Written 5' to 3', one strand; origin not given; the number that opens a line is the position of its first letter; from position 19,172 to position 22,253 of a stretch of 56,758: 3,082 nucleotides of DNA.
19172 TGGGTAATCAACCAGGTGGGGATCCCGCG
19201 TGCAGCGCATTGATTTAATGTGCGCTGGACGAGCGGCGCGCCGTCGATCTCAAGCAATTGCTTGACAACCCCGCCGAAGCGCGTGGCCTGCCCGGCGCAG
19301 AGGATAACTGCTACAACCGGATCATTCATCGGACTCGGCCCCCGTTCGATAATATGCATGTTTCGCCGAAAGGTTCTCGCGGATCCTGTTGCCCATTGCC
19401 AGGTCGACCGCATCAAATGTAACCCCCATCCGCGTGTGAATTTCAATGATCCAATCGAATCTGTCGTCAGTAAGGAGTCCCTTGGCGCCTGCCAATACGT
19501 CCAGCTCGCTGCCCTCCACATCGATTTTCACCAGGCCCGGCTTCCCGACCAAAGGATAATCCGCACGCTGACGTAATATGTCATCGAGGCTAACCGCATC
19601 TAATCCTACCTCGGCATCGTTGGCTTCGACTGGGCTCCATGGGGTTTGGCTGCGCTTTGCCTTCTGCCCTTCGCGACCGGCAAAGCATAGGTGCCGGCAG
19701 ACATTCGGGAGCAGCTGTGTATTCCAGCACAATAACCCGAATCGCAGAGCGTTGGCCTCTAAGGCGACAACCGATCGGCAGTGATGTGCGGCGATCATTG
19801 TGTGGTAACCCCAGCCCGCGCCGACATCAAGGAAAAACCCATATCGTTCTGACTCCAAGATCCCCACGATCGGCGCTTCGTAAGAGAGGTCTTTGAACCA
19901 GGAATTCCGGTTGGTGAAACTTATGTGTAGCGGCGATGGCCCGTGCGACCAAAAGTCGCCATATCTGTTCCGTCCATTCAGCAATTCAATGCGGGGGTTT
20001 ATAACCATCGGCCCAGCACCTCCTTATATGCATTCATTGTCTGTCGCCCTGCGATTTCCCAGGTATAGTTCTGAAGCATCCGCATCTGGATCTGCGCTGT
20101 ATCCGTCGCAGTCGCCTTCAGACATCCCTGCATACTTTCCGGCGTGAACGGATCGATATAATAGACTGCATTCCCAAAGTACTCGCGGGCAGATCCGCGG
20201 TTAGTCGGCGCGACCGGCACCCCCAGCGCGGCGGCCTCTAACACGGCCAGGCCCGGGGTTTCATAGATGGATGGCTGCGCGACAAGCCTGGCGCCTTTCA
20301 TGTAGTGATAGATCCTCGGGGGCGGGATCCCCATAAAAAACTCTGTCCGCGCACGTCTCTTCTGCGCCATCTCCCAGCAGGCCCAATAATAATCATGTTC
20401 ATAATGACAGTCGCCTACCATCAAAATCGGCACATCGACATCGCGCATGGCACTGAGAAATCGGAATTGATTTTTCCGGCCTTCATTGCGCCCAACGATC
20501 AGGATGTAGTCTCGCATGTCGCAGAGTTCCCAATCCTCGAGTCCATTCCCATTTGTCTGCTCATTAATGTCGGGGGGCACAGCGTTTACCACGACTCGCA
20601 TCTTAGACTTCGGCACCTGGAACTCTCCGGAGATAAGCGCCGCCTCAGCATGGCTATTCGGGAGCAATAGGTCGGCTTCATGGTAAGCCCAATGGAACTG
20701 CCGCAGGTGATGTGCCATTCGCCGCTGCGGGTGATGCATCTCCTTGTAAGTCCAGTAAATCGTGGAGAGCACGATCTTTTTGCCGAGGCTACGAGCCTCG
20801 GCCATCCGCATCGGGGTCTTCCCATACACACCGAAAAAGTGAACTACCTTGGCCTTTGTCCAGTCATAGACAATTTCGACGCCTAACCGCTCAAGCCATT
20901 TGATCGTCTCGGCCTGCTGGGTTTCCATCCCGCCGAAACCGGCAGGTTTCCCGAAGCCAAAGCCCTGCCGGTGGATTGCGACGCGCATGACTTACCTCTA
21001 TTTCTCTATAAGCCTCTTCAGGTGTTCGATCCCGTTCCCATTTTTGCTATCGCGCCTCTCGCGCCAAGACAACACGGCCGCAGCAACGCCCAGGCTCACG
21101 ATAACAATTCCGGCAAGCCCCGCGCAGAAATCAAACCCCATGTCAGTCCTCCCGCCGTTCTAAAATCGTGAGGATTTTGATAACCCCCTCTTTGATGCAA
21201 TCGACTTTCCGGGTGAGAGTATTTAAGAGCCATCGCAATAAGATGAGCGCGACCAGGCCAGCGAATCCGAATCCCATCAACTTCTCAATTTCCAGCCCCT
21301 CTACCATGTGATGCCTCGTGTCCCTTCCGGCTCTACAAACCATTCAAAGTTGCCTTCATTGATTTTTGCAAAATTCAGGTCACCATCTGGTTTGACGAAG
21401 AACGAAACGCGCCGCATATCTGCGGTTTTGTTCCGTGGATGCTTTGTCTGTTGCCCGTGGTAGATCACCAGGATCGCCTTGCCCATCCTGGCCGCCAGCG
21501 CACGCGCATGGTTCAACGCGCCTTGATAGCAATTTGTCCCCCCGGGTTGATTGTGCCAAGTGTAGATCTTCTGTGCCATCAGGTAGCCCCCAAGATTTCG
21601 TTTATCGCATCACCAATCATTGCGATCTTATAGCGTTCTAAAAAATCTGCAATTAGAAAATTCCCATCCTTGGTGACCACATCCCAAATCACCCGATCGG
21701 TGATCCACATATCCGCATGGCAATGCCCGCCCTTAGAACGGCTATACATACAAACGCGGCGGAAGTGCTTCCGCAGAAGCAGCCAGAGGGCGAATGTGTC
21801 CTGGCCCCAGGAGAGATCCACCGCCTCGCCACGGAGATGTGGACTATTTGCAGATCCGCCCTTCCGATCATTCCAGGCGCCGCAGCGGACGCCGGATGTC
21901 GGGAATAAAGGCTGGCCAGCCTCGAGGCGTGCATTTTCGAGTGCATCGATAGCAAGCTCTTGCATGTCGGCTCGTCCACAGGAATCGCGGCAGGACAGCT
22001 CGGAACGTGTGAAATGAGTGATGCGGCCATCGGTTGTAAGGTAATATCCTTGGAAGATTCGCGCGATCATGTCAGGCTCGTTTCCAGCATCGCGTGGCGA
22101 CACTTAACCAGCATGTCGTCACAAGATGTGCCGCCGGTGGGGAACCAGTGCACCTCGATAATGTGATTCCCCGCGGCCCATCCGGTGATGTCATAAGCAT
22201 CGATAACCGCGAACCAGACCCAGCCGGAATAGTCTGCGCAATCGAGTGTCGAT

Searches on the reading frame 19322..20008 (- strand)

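Call 17: search_protein_families(library=pfam, proteins=[window:19322-20008:-], max_evalue=0.01)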
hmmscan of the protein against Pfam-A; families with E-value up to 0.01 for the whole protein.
window:19322-20008:- (228 aa): 1 family
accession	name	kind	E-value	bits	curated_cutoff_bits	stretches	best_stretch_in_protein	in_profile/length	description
PF05050.19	Methyltransf_21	-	5.4e-09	36.8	22.7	1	128-205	89-166/173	Methyltransferase FkbM domain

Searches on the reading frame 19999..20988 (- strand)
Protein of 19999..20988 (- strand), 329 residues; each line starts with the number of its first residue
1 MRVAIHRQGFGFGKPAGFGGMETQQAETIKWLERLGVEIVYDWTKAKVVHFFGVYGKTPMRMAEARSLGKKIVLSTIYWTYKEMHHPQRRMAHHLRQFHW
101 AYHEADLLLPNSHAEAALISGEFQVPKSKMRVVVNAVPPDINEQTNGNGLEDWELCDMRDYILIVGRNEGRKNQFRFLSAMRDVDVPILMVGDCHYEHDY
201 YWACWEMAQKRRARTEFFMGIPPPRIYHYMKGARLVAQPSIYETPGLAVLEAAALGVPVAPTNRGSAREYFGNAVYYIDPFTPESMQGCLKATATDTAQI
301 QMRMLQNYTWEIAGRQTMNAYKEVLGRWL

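Call 17: search_protein_families(library=pfam, proteins=[window:19999-20988:-], max_evalue=0.01)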
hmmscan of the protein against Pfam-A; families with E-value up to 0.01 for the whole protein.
window:19999-20988:- (329 aa): 5 families
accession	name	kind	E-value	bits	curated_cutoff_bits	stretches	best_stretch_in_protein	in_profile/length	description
PF00534.26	Glycos_transf_1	-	7e-17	61.9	26.4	1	157-287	13-149/172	Glycosyl transferases group 1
PF13692.12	Glyco_trans_1_4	-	1.7e-11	45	27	1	160-287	2-133/142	Glycosyl transferases group 1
PF13439.12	Glyco_transf_4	-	2.9e-05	24.6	28.5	1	48-140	75-169/170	Glycosyltransferase Family 4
PF13579.12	Glyco_trans_4_4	-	0.00016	22.5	29.7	1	45-135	71-157/158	Glycosyl transferase 4-like domain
PF20706.3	GT4-conflict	-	0.0042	16.5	26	0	226-259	275-308/385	Family 4 Glycosyltransferase in conflict systems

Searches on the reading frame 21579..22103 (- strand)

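Call 56: search_protein_families(library=pfam, proteins=[window:21579-22103:-], max_evalue=0.01)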
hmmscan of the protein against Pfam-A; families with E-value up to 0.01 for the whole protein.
window:21579-22103:- (174 aa): 1 family
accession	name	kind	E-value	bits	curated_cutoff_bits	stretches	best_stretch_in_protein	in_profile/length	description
PF08291.16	Peptidase_M15_3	-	2.6e-12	47.3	23.2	1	30-115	2-94/108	Peptidase M15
